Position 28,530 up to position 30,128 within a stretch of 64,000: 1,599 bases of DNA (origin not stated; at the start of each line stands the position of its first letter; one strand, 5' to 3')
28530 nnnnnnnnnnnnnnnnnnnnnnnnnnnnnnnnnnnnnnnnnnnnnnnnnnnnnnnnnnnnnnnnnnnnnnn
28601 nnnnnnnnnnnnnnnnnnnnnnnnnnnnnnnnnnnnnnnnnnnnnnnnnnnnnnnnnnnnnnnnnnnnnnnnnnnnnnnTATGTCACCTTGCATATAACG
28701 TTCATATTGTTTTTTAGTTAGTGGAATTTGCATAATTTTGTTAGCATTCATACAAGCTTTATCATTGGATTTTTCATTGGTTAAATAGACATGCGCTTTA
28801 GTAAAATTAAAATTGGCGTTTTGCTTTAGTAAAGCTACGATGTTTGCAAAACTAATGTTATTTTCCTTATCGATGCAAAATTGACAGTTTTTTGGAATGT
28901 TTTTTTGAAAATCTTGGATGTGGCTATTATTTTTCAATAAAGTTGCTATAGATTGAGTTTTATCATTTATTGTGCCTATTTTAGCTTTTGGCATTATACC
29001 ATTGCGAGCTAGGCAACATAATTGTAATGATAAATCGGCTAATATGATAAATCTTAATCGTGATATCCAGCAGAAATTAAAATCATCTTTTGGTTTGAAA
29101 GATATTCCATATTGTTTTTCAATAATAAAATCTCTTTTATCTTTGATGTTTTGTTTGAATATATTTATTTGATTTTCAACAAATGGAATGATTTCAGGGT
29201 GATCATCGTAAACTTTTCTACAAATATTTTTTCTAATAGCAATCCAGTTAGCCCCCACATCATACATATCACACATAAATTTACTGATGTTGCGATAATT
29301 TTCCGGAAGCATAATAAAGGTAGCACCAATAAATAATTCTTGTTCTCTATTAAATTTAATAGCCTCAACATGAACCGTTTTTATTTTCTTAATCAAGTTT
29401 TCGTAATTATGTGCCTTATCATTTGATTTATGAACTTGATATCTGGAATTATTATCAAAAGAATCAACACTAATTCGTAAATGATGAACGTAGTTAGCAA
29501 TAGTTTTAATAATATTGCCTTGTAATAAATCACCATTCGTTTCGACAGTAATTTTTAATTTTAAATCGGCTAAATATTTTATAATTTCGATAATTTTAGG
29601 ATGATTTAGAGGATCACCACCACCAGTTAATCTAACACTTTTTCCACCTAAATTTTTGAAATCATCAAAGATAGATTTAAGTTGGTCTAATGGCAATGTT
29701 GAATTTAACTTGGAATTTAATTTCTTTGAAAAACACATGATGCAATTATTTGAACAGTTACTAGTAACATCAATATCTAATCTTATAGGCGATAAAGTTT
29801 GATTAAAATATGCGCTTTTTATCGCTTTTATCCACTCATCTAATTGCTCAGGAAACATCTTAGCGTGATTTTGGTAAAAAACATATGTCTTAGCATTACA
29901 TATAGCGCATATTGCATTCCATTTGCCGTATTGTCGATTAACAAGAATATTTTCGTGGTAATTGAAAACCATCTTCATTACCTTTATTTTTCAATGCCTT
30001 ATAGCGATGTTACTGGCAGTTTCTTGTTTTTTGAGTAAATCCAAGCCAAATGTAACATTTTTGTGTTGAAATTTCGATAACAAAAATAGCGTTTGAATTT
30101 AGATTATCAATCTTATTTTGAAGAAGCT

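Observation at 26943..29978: Radical-SAM-Nudix fusion protein paired with an unknown 448-aa protein: candidate novel nucleotide-modifying (defence?) system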

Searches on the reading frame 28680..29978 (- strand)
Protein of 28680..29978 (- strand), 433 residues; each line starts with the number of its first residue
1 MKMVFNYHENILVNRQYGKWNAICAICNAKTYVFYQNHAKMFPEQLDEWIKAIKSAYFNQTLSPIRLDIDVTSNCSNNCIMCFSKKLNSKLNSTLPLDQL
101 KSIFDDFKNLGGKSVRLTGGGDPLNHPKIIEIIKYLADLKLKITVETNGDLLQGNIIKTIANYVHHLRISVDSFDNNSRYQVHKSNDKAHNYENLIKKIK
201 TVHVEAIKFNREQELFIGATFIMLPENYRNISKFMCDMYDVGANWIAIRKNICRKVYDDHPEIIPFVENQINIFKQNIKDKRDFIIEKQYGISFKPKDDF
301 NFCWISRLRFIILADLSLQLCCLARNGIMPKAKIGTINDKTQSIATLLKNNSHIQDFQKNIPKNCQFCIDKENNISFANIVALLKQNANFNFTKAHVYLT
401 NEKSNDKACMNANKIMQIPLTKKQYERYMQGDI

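Call 71: find_homologous_proteins(query=A6, max_evalue=1e-20)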
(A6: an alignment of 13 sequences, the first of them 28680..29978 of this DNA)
Query A6 (13 sequences) (433 aa, profile of the alignment): 29 proteins with E <= 1e-20 among 6086 candidates.
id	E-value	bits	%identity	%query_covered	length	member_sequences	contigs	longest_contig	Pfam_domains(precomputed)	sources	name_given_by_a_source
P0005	3.0e-204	697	54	100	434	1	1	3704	PF04055.28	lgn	-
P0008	1.7e-203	694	52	98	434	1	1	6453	PF04055.28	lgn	-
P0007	5.8e-202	689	55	98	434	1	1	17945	PF04055.28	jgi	jgi:MoaA/NifB/PqqE/SkfB family radical SAM enzyme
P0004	8.0e-202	689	56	98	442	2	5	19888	PF04055.28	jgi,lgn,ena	-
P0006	3.6e-201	687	55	98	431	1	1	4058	PF04055.28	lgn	-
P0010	1.1e-198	679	51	97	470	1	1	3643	PF04055.28,PF13353.12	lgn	-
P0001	2.7e-196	671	100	100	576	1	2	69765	PF04055.28,PF13353.12,PF00293.35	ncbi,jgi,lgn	ncbi:MAG: radical SAM protein [Gammaproteobacteria bacterium]|jgi:8-oxo-dGTP pyrophosphatase MutT (N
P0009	1.1e-195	669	52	100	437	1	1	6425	PF04055.28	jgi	jgi:MoaA/NifB/PqqE/SkfB family radical SAM enzyme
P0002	4.1e-193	660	77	100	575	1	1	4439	PF04055.28,PF00293.35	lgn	-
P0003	7.3e-191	653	78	100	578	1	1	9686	PF04055.28,PF00293.35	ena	-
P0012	8.3e-189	646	44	97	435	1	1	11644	PF04055.28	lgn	-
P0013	4.3e-182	624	43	97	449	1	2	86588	PF04055.28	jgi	jgi:MoaA/NifB/PqqE/SkfB family radical SAM enzyme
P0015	2.7e-158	545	42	90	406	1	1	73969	PF04055.28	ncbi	-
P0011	3.6e-148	512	56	76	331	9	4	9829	PF04055.28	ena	-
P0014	6.6e-139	482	51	80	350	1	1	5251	PF04055.28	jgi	jgi:organic radical activating enzyme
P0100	1.5e-75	273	27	87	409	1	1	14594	PF04055.28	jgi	jgi:MoaA/NifB/PqqE/SkfB family radical SAM enzyme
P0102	3.6e-72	262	29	88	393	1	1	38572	PF04055.28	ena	-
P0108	1.7e-60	223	25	67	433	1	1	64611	PF04055.28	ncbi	-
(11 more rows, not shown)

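Call 72: find_encoding_contigs(protein=P0102, flank=6000, max_places=2)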
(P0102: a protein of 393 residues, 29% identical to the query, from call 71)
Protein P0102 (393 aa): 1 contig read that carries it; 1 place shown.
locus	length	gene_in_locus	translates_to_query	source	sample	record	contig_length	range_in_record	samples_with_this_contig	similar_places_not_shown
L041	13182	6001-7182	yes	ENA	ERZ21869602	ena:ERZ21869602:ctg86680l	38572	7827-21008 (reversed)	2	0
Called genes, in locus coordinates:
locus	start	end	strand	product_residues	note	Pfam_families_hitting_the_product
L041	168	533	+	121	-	PF01022:HTH_5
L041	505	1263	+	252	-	PF01553:Acyltransferase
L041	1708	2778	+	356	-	PF00702:Hydrolase, PF13419:HAD_2, PF13242:Hydrolase_like (weak), PF00293:NUDIX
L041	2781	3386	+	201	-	PF24391:HD-CE, PF01966:HD (weak)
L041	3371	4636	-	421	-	PF00872:Transposase_mut, PF10551:MULE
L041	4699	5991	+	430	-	-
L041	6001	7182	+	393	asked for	PF04055:Radical_SAM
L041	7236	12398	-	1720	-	PF10145:PhageMin_Tail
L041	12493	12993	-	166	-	PF01850:PIN (faint), PF11848:DUF3368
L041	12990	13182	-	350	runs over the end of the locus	PF01381:HTH_3, PF12844:HTH_19 (faint), PF06114:Peptidase_M78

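Call 73: find_encoding_contigs(protein=P0108, flank=6000, max_places=2)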
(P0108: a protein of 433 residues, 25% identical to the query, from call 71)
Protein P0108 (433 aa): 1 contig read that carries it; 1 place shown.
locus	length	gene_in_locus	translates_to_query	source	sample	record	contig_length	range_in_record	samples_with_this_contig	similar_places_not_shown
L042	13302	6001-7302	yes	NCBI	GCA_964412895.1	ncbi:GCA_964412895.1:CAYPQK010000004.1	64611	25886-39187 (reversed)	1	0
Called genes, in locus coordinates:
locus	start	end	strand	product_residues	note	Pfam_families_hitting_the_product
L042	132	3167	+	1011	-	PF24391:HD-CE, PF13589:HATPase_c_3 (weak)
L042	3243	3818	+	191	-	PF04229:GrpB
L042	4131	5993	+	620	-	PF01966:HD (weak), PF24391:HD-CE, PF00515:TPR_1 (faint), PF07719:TPR_2 (faint), PF13428:TPR_14 (faint)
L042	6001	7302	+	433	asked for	PF04055:Radical_SAM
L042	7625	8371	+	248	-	PF01135:PCMT (weak), PF13489:Methyltransf_23 (weak), PF13847:Methyltransf_31, PF08241:Methyltransf_11, PF08242:Methyltransf_12 (faint), PF13649:Methyltransf_25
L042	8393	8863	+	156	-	PF20603:Bact_hydrolase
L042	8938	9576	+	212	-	-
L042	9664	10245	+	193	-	PF04011:LemA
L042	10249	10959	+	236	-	PF04536:TPM_phosphatase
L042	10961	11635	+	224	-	PF04536:TPM_phosphatase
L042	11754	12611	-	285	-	-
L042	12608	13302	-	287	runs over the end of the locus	PF01882:DUF58, PF13519:VWA_2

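Call 74: find_encoding_contigs(protein=P0100, flank=6000, max_places=2)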
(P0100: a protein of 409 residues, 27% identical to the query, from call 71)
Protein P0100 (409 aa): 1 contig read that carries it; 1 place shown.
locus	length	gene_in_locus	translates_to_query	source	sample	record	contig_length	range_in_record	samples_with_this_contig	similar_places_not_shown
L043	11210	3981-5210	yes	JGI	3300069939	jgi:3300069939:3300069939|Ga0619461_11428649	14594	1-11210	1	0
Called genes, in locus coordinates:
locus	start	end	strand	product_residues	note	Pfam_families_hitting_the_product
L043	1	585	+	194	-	PF13687:DUF4153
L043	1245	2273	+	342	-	-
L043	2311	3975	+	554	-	PF01582:TIR, PF13676:TIR_2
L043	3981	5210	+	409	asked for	PF04055:Radical_SAM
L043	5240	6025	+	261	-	-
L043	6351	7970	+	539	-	-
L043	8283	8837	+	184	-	PF00156:Pribosyltran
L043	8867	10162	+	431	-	PF00709:Adenylsucc_synt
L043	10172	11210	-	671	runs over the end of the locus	-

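Call 76: search_protein_families(library=pfam, proteins=[L043:5240-6025:+, L043:6351-7970:+, L043:1245-2273:+, L041:4699-5991:+, L043:2311-3975:+, L041:1708-2778:+, L042:4131-5993:+], max_evalue=0.01)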
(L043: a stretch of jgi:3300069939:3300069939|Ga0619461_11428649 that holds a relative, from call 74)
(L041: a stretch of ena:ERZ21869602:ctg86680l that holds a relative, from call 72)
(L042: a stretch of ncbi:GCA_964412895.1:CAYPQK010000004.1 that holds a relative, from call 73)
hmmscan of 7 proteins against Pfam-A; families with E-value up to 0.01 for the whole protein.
L043:5240-6025:+ (261 aa): 0 families

L043:6351-7970:+ (539 aa): 0 families

L043:1245-2273:+ (342 aa): 0 families

L041:4699-5991:+ (430 aa): 2 families
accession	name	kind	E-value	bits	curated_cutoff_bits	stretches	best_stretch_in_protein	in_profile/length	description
PF07719.23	TPR_2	-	0.00035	20.9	27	1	194-221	2-29/34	Tetratricopeptide repeat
PF00515.34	TPR_1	-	0.00078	19.6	27.8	1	193-219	1-27/34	Tetratricopeptide repeat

L043:2311-3975:+ (554 aa): 3 families
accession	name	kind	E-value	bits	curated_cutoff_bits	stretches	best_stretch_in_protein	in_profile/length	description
PF13676.11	TIR_2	-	5.4e-13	49.9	28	1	9-141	3-110/122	TIR domain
PF01582.25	TIR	-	4.3e-08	33.6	21.3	1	8-142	2-132/179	TIR domain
PF07719.23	TPR_2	-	0.0044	17.5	27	0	299-331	2-34/34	Tetratricopeptide repeat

L041:1708-2778:+ (356 aa): 5 families
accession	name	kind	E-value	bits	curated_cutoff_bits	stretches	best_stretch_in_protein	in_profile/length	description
PF13419.12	HAD_2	-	1.5e-18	68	23.8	1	7-187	1-178/178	Haloacid dehalogenase-like hydrolase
PF00702.32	Hydrolase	-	2.7e-13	51.2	26.4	1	4-178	1-188/191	haloacid dehalogenase-like hydrolase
PF00293.34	NUDIX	-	4.2e-11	43.4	21.1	1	227-340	10-125/134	NUDIX domain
PF13242.12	Hydrolase_like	-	1.2e-06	28.7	22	1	137-213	3-74/75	HAD-hyrolase-like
PF08645.17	PNK3P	-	5e-05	23.5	22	1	5-174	1-130/161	Polynucleotide kinase 3 phosphatase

L042:4131-5993:+ (620 aa): 8 families
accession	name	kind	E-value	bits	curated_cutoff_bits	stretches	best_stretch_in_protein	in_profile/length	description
PF24391.1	HD-CE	-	2.9e-25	89.9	27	1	51-221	5-229/263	HD-CE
PF07719.23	TPR_2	-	7.9e-08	32.3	27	0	301-322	8-29/34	Tetratricopeptide repeat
PF01966.28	HD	-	7.9e-07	29.8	22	1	56-179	3-114/116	HD domain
PF13428.12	TPR_14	-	3.4e-06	27.6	23.5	0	336-364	5-33/44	Tetratricopeptide repeat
PF00515.34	TPR_1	-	6.6e-06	26.2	27.8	0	301-320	8-27/34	Tetratricopeptide repeat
PF13424.12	TPR_12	-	1.3e-05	25.7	30.1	0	302-357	11-70/77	Tetratricopeptide repeat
PF13432.12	TPR_16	-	0.00066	20.5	32.7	0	346-402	11-62/65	Tetratricopeptide repeat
PF22205.1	Csm6_6H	-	0.007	16.9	27.6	0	346-404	16-73/93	Csm6 6H domain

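Call 81: search_dna_similar(query=window:28680-29978:-, collection=plasmids, mode=protein, max_rows=15, max_evalue=1e-10)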
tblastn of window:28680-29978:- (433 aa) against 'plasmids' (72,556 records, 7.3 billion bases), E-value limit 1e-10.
Records with a match: 1; places in all: 1; records where one place covers at least 80% of the query: 0.
Best place of each record, by identity: <60% 1.
By first word of the organism name: Solidesulfovibrio 1.
By predicted mobility (MOB-suite, as given by PLSDB): non-mobilizable 1.
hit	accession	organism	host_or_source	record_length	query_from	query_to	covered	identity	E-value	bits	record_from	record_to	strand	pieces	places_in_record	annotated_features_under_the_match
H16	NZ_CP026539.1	Solidesulfovibrio carbinolicus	-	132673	62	242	42%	30.7%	1e-14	84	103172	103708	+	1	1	radical SAM protein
